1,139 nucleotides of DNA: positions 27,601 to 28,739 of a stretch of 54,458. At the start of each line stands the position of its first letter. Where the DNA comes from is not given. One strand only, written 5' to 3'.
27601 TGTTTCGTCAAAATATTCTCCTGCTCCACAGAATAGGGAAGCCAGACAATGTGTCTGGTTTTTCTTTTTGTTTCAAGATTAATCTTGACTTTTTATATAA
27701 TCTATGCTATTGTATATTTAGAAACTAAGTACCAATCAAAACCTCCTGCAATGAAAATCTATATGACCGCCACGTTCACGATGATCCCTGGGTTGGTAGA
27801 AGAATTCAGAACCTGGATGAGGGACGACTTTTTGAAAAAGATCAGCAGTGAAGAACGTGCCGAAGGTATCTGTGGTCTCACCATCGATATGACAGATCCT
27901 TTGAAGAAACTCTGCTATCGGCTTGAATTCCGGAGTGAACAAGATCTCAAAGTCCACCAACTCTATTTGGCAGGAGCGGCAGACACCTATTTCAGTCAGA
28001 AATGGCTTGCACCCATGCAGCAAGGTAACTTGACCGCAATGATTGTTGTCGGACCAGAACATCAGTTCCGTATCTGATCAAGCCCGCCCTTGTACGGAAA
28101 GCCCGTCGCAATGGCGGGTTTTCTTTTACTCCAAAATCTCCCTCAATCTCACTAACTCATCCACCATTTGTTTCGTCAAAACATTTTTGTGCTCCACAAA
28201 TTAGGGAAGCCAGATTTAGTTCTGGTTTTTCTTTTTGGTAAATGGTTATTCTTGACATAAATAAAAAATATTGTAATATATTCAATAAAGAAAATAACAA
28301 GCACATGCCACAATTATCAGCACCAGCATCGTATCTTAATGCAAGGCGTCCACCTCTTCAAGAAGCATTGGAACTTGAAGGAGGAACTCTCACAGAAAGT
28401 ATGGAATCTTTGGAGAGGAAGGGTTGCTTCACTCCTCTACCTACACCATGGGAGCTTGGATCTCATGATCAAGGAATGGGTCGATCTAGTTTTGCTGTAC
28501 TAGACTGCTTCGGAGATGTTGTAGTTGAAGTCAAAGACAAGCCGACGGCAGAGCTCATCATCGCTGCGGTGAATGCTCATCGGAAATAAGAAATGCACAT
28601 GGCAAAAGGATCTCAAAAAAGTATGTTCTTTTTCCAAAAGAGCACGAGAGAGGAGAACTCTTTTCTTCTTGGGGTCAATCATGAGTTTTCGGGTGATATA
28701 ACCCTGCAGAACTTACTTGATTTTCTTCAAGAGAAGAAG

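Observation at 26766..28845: Array of tandem mini-cassettes downstream of tRNA-Ala, each starting after a copy of the tRNA 3' end plus terminator hairpin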

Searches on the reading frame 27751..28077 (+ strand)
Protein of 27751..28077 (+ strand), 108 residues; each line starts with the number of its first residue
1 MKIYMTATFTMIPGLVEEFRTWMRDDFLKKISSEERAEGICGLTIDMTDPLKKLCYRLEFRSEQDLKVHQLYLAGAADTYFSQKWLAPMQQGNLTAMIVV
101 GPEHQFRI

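Call 10: search_protein_families(library=pfam, proteins=[window:27751-28077:+], max_evalue=0.1)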
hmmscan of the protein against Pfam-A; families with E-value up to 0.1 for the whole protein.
window:27751-28077:+ (108 aa): 2 families
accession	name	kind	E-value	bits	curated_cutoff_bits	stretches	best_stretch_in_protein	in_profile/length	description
PF14114.12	DUF4286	-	0.035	14.8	25.8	1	1-69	1-70/100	Domain of unknown function (DUF4286)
PF11620.14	GABP-alpha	-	0.078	13.7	26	0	44-75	6-37/85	GA-binding protein alpha chain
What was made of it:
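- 27751..28077 (+): ORF2, 108 aa, an orphan. Only a weak DUF4286 hit (call 10).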

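Call 13: find_encoding_contigs(protein=window:27751-28077:+, flank=6000, max_places=10)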
Protein window:27751-28077:+ (108 aa): no gene with exactly this product is on record in the collection.

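Call 76: search_protein_families(library=phrogs, proteins=[window:27751-28077:+], max_evalue=0.01)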
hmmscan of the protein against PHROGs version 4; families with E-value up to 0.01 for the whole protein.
window:27751-28077:+ (108 aa): 0 families

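Call 77: search_protein_families(library=padloc, proteins=[window:27751-28077:+], max_evalue=0.01)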
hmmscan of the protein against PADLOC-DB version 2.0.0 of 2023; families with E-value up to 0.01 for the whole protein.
window:27751-28077:+ (108 aa): 0 families

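Call 88: find_homologous_proteins(query=window:27751-28077:+, max_evalue=0.001)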
Query window:27751-28077:+ (108 aa): 1 proteins with E <= 0.001 among 1 candidates.
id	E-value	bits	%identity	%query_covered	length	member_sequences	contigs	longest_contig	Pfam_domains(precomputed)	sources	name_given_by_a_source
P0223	1.4e-66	239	100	100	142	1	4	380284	-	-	-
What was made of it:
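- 27751..28077 (+): The word-seeded search of the 5.8 billion-cluster protein database returned only the window's own protein (call 88).
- Tried and rejected: ORF2 has no homologue, so this was not possible (call 88).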

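Call 90: find_encoding_contigs(protein=P0223, flank=6000, max_places=10)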
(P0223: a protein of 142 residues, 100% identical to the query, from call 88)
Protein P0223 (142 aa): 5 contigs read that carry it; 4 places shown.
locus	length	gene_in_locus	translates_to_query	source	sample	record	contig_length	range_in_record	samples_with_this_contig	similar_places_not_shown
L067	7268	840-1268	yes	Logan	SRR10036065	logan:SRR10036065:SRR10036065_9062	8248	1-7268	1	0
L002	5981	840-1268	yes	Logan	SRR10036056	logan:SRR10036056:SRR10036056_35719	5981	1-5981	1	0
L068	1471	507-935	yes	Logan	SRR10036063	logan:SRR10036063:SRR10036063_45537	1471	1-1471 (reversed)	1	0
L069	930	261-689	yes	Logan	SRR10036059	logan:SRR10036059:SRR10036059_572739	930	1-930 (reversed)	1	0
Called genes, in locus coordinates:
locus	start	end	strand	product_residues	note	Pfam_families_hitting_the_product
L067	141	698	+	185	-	PF03118:RNA_pol_A_CTD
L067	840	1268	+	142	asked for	-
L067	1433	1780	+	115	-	-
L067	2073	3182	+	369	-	PF00149:Metallophos, PF12850:Metallophos_2 (weak)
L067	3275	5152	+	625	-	PF00041:fn3, PF25059:FN3_DSCAM-DSCAML_C (faint), PF23376:Fn3_VIN3 (faint), PF28033:Fn3_ROS1 (faint), PF00041:fn3, PF16656:Pur_ac_phosph_N (weak), PF01471:PG_binding_1 (weak)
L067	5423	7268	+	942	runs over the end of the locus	?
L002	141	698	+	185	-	PF03118:RNA_pol_A_CTD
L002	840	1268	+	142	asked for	-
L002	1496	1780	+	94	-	-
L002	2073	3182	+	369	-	PF00149:Metallophos, PF12850:Metallophos_2 (weak)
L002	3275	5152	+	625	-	PF00041:fn3, PF25059:FN3_DSCAM-DSCAML_C (faint), PF23376:Fn3_VIN3 (faint), PF28033:Fn3_ROS1 (faint), PF00041:fn3, PF16656:Pur_ac_phosph_N (weak), PF01471:PG_binding_1 (weak)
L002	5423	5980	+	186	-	?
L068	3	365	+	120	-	?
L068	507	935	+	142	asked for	-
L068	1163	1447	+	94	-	-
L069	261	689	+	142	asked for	-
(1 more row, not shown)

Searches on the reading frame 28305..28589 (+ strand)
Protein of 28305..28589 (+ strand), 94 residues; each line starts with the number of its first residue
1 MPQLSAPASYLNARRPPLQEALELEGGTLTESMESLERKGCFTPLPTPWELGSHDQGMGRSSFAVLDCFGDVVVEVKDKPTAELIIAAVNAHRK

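Call 10: search_protein_families(library=pfam, proteins=[window:28305-28589:+], max_evalue=0.1)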
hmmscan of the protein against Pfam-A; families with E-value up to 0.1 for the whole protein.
window:28305-28589:+ (94 aa): 0 families

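Call 76: search_protein_families(library=phrogs, proteins=[window:28305-28589:+], max_evalue=0.01)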
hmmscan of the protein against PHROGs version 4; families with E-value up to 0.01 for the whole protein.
window:28305-28589:+ (94 aa): 0 families

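Call 77: search_protein_families(library=padloc, proteins=[window:28305-28589:+], max_evalue=0.01)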
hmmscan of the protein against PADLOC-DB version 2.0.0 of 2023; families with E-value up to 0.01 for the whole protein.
window:28305-28589:+ (94 aa): 0 families

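Call 95: search_protein_representatives(protein=window:28305-28589:+)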
Query: 94 residues. Proteins with E-value up to 0.001 (for the whole library): 32; up to 1e-10: 22; up to 1e-30: 0. The best 32 are listed.
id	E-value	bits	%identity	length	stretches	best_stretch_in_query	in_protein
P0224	2.4e-27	110.8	62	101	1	5-93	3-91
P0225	1.1e-26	108.7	58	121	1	6-93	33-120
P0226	2.3e-21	91.7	52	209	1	6-93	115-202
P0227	3.7e-20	87.8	52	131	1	5-93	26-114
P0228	5.4e-20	87.3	56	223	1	6-92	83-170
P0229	2.1e-19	85.4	49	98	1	5-94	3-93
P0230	5.9e-19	84.0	55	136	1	5-91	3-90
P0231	9.8e-19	83.3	52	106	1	5-93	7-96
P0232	5.5e-18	80.9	54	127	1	6-93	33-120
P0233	5.9e-18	80.8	52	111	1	5-93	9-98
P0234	2.6e-17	78.7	53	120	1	5-93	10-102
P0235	3.5e-17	78.3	53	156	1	5-91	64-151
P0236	1.4e-16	76.4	50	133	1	4-91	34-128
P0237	1.0e-15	73.6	47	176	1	6-92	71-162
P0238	6.7e-15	71.0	42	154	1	5-90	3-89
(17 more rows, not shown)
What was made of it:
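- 28305..28589 (+): ORF3, 94 aa, member of a small family of unknown function. 32 representative clusters at E <= 1e-3 (call 95).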

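Call 111: search_solved_structures(query=window:28305-28589:+, max_evalue=1)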
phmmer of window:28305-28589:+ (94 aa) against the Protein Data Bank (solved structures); distinct sequences matched with E-value up to 1: 1.
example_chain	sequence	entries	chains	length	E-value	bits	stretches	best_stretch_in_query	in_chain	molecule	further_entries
8xi2_S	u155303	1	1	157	0.36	14.2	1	43-86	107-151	Peptidyl-prolyl cis-trans isomerase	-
